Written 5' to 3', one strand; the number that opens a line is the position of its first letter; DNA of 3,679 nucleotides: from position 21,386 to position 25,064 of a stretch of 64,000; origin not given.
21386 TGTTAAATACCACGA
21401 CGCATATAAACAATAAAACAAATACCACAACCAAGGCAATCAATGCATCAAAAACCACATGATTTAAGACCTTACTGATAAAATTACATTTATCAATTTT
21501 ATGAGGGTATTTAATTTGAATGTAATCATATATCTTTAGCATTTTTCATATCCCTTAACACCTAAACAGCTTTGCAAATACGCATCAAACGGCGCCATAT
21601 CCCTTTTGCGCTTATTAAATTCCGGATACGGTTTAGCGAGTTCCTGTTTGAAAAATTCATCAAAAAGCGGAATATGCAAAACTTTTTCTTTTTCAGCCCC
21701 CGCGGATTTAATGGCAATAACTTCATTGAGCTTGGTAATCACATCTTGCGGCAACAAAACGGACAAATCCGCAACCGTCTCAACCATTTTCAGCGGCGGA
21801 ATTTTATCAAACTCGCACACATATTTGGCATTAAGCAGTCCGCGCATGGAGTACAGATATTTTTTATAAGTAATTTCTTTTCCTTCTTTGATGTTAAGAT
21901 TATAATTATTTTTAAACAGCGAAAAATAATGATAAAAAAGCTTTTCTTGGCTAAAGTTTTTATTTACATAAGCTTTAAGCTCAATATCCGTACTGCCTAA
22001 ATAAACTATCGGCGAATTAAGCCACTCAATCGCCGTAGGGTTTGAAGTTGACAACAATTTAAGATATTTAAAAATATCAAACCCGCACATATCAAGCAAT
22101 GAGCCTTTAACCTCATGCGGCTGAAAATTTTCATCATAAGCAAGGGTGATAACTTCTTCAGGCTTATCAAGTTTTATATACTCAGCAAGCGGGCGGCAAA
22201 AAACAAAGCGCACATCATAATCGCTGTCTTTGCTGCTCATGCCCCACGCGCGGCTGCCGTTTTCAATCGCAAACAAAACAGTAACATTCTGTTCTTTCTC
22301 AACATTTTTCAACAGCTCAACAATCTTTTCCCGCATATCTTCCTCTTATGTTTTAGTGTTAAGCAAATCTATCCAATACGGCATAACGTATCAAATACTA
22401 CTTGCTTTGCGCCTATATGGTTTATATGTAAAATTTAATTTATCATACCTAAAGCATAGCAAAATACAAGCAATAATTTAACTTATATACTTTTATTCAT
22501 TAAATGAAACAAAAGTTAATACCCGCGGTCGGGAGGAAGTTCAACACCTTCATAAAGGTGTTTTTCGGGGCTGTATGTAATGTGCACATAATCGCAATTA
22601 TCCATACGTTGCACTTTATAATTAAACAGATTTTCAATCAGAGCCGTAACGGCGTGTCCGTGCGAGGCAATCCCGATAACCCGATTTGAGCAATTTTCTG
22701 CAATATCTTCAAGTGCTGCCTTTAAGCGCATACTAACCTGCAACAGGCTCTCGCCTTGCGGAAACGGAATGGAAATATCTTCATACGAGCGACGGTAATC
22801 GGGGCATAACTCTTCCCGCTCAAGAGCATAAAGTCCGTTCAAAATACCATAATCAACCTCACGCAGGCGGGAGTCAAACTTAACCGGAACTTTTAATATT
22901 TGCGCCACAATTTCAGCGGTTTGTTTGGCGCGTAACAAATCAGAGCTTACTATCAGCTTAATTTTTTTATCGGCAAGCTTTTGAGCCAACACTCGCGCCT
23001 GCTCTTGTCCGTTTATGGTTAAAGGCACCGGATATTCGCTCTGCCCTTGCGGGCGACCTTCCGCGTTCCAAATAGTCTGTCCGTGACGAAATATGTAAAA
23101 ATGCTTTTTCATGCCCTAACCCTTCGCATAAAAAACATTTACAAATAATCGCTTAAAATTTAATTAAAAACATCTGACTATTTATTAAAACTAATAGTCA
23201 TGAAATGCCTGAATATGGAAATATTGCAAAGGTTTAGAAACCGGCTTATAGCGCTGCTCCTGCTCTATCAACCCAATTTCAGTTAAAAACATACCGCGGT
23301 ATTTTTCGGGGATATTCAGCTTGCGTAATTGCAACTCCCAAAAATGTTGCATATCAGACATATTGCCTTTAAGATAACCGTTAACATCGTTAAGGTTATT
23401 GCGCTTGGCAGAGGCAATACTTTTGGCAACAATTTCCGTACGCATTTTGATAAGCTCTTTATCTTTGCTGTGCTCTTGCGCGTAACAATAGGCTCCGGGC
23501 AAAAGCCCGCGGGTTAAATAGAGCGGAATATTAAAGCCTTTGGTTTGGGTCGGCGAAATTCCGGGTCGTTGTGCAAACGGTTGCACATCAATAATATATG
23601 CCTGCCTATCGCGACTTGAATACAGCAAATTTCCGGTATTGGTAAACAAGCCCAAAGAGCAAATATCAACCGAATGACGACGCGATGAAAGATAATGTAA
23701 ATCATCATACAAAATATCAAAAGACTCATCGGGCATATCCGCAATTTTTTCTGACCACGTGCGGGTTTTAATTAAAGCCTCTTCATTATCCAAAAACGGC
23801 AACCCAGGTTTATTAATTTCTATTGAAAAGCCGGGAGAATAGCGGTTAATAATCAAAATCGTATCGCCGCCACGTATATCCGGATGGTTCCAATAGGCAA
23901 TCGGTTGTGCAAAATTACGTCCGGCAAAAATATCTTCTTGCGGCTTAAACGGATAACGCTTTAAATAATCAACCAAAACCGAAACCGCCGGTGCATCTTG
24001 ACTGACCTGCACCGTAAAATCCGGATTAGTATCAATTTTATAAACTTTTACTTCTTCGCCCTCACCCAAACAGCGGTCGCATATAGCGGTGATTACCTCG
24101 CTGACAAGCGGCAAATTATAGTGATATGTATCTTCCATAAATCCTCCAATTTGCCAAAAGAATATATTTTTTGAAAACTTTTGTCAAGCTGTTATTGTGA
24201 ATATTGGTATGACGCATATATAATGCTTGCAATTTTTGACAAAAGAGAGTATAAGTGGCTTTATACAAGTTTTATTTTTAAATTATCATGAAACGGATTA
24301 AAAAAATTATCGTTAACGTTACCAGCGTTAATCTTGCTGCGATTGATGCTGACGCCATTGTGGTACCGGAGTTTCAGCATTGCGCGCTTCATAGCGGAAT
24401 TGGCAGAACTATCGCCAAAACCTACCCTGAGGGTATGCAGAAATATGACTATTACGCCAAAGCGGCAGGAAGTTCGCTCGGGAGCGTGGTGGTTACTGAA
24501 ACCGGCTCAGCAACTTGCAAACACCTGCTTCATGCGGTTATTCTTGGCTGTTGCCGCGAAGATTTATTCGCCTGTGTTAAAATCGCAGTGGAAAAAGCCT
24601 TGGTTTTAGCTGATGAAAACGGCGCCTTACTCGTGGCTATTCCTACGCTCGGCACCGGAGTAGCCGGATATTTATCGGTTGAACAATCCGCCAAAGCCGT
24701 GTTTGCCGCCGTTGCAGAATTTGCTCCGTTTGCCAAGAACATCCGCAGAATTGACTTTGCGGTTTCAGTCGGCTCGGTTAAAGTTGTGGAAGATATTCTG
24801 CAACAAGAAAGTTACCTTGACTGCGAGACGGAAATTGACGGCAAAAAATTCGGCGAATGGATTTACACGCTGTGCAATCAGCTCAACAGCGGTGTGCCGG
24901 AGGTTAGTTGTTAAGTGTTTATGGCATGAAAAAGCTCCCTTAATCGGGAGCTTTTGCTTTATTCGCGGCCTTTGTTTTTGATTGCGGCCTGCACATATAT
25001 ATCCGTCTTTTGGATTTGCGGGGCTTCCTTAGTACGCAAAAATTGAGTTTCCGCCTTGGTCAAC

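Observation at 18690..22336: Candidate novel system: minimal Pol-beta/CD-NTase-like nucleotidyltransferase translationally coupled to a small multi-TM protein, followed by two further membrane proteins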

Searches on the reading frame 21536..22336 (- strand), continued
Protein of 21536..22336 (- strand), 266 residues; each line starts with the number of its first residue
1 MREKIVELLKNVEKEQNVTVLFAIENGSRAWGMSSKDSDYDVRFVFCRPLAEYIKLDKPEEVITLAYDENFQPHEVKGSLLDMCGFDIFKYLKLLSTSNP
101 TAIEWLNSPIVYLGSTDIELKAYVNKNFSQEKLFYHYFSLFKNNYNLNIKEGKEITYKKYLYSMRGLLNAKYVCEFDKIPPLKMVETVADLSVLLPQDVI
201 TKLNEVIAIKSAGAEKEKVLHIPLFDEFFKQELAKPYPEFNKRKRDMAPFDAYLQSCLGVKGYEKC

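Call 103: search_protein_families(library=pfam, proteins=[L005:8807-9835:+, L007:6776-7423:+, L007:7430-8008:+, L102:2624-3436:+, L103:319-741:+, L098:1838-2050:+, L098:2065-2487:+, L102:4108-4515:+, L102:4519-4989:+, L095:5565-6020:+], max_evalue=0.01)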
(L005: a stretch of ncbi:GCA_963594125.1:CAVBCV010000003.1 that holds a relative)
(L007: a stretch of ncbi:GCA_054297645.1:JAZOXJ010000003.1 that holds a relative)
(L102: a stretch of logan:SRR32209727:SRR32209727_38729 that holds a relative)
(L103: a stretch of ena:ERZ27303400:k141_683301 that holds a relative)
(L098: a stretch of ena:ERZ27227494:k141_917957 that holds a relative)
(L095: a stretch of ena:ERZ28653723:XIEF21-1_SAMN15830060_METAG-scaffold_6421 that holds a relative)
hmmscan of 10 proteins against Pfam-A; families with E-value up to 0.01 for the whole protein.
L005:8807-9835:+ (342 aa): 0 families

L007:6776-7423:+ (215 aa): 0 families

L007:7430-8008:+ (193 aa): 1 family
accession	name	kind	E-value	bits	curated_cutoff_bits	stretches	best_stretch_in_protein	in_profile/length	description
PF16180.10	RelB_leu_zip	-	0.00075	19.9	27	0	8-28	29-49/84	RelB leucine zipper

L102:2624-3436:+ (270 aa): 0 families

L103:319-741:+ (140 aa): 0 families

L098:1838-2050:+ (70 aa): 7 families
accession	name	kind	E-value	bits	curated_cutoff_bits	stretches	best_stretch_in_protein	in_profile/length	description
PF09723.15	Zn_ribbon_8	-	0.00031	21.1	34.4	0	7-20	25-38/41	Zinc ribbon domain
PF23451.1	Zn_ribbon_PaaD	-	0.00054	20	27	0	4-20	10-26/53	PaaD zinc beta ribbon domain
PF24463.1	DUF7577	-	0.0019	18.2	28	0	11-20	5-14/27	Domain of unknown function (DUF7577)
PF13248.11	Zn_ribbon_3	-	0.003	17.4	27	0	9-16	17-24/26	zinc-ribbon domain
PF00569.23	ZZ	-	0.007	16.6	21.4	0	55-63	4-12/45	Zinc finger, ZZ type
PF13912.12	zf-C2H2_6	-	0.0081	16.6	25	1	55-69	1-15/27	C2H2-type zinc finger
PF08274.17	Zn_Ribbon_YjdM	-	0.0098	16.3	30.8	0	9-18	3-12/30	PhnA Zinc-Ribbon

L098:2065-2487:+ (140 aa): 0 families

L102:4108-4515:+ (135 aa): 0 families

L102:4519-4989:+ (156 aa): 0 families

L095:5565-6020:+ (151 aa): 0 families

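Call 104: list_cluster_members(proteins=[window:21536-22336:-, window:21063-21542:-, window:19539-20846:-, window:18690-19526:-, window:9072-10301:-])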
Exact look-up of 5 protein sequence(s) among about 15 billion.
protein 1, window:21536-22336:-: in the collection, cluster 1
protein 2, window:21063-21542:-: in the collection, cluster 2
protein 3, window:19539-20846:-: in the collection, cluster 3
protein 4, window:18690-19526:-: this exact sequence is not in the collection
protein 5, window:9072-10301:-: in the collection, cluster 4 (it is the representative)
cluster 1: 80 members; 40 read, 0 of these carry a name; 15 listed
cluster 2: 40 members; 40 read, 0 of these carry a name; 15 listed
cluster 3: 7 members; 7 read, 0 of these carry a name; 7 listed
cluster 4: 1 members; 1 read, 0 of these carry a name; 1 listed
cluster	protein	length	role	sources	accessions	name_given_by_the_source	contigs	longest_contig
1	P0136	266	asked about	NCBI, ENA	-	-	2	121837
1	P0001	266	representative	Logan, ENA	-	-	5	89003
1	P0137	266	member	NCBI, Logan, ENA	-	-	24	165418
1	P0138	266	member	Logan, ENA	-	-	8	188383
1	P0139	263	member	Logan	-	-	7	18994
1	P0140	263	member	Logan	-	-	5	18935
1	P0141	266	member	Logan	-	-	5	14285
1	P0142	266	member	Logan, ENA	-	-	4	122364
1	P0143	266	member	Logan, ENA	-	-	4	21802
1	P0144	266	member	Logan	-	-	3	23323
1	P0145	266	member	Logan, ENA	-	-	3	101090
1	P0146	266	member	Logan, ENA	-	-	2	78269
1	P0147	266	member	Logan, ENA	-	-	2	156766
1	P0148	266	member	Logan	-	-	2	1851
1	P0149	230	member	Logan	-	-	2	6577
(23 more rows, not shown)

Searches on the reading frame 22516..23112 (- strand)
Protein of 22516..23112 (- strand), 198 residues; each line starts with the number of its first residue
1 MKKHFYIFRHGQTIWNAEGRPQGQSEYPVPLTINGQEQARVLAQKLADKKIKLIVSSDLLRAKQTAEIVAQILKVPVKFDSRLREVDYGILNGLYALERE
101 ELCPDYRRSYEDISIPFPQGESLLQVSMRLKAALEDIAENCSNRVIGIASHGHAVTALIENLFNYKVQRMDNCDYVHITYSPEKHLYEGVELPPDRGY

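Call 3: search_protein_families(library=pfam, proteins=[window:22516-23112:-], max_evalue=0.01)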
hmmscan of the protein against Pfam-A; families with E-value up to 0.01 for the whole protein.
window:22516-23112:- (198 aa): 1 family
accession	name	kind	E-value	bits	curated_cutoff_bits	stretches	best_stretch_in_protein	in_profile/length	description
PF00300.27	His_Phos_1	-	1.4e-43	149.3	21.7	1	6-184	2-185/194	Histidine phosphatase superfamily (branch 1)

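Call 4: search_protein_families(library=ncbifam, proteins=[window:22516-23112:-], max_evalue=0.01)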
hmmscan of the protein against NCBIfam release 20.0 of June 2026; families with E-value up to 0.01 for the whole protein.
window:22516-23112:- (198 aa): 21 families
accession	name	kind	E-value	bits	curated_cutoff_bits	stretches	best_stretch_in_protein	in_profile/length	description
NF002901.0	PRK03482.1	equivalog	1.4e-30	106.6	261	1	5-186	4-190/215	2,3-diphosphoglycerate-dependent phosphoglycerate mutase GpmB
TIGR03162.1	ribazole_cobC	equivalog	4.1e-26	91.5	162.9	1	6-170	2-163/176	alpha-ribazole phosphatase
NF005567.0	PRK07238.1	equivalog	9.9e-26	90.9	326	1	5-160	180-335/378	bifunctional RNase H/acid phosphatase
NF045917.1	PhserinePhPspA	equivalog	1.8e-25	89.9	350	1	5-170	4-169/211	phosphoserine phosphatase PspA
TIGR03848.1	MSMEG_4193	subfamily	1.8e-20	73.2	203.85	1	7-162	4-163/204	MSMEG_4193 family putative phosphomutase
NF038349.1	dPGM_arch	equivalog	4.8e-16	59.2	225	1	8-163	4-149/194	2,3-diphosphoglycerate-dependent phosphoglycerate mutase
NF011580.0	PRK15004.1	equivalog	6.5e-16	58.9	250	1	5-172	3-170/203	adenosylcobalamin/alpha-ribazole phosphatase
NF009993.0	PRK13462.1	equivalog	2e-15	57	226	1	4-164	7-160/203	acid phosphatase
NF009994.0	PRK13463.1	equivalog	2.6e-13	50.2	277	1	1-177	1-177/203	phosphoserine phosphatase 1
NF002339.0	PRK01295.1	equivalog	4.6e-12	45.8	316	1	1-162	1-169/206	2,3-bisphosphoglycerate-dependent phosphoglycerate mutase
NF002217.0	PRK01112.1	equivalog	5.8e-12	45.5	320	1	6-69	5-66/228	2,3-bisphosphoglycerate-dependent phosphoglycerate mutase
TIGR01258.1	pgm_1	subfamily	2.1e-11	43.7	81.7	1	7-110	5-116/245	2,3-bisphosphoglycerate-dependent phosphoglycerate mutase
NF010718.0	PRK14120.1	equivalog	4.9e-11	42.4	366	1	4-98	6-103/249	phosphoglyceromutase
NF010713.0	PRK14115.1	equivalog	7.6e-11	41.8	305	1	5-98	4-100/248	2,3-diphosphoglycerate-dependent phosphoglycerate mutase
TIGR00249.1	sixA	equivalog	6.6e-09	35.8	74.5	1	5-79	3-72/154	phosphohistidine phosphatase SixA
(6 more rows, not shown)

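Call 5: search_protein_families(library=padloc, proteins=[window:22516-23112:-], max_evalue=0.01)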
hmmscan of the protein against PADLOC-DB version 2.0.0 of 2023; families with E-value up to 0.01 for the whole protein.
window:22516-23112:- (198 aa): 0 families

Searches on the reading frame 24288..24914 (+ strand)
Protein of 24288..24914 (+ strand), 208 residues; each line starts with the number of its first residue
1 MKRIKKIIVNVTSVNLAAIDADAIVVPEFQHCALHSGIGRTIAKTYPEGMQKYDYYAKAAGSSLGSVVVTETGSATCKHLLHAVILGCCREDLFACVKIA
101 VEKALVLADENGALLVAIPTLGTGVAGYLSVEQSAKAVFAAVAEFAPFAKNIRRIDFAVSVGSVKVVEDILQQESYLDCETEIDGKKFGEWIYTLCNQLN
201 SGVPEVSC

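Call 3: search_protein_families(library=pfam, proteins=[window:24288-24914:+], max_evalue=0.01)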
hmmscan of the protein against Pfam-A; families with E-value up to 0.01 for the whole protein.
window:24288-24914:+ (208 aa): 1 family
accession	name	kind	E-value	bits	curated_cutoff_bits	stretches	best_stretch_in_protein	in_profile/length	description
PF01661.27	Macro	-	2e-10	41.1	22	1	32-128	8-109/118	Macro domain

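Call 4: search_protein_families(library=ncbifam, proteins=[window:24288-24914:+], max_evalue=0.01)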
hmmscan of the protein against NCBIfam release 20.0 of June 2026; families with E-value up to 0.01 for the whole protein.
window:24288-24914:+ (208 aa): 8 families
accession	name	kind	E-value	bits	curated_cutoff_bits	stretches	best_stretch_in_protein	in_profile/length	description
NF001666.0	PRK00431.2-2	equivalog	9.8e-14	51.6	246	1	10-152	4-142/164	ADP-ribose-binding protein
NF001667.0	PRK00431.2-3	equivalog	8.2e-12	45.1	252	1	4-155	5-156/182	ADP-ribose-binding protein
NF001668.0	PRK00431.2-4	equivalog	8e-08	31.8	278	1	9-147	51-189/220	ADP-ribose-binding protein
NF001665.0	PRK00431.2-1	equivalog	5.4e-07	29.3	315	1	13-154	14-153/177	ADP-ribose-binding protein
NF001664.0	PRK00431.1-6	equivalog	1.6e-06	27.6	200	1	59-158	58-155/173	O-acetyl-ADP-ribose deacetylase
NF001663.0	PRK00431.1-4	equivalog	9.6e-05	22.3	285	1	62-158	64-161/180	ADP-ribose-binding protein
NF001660.0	PRK00431.1-1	equivalog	0.00038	20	271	1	63-158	61-157/177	O-acetyl-ADP-ribose deacetylase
NF001662.0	PRK00431.1-3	equivalog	0.0018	18.1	215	1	9-158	5-167/185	[protein ADP-ribosylglutamate] hydrolase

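Call 5: search_protein_families(library=padloc, proteins=[window:24288-24914:+], max_evalue=0.01)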
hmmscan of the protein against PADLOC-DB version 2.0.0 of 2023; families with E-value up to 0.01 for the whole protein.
window:24288-24914:+ (208 aa): 0 families
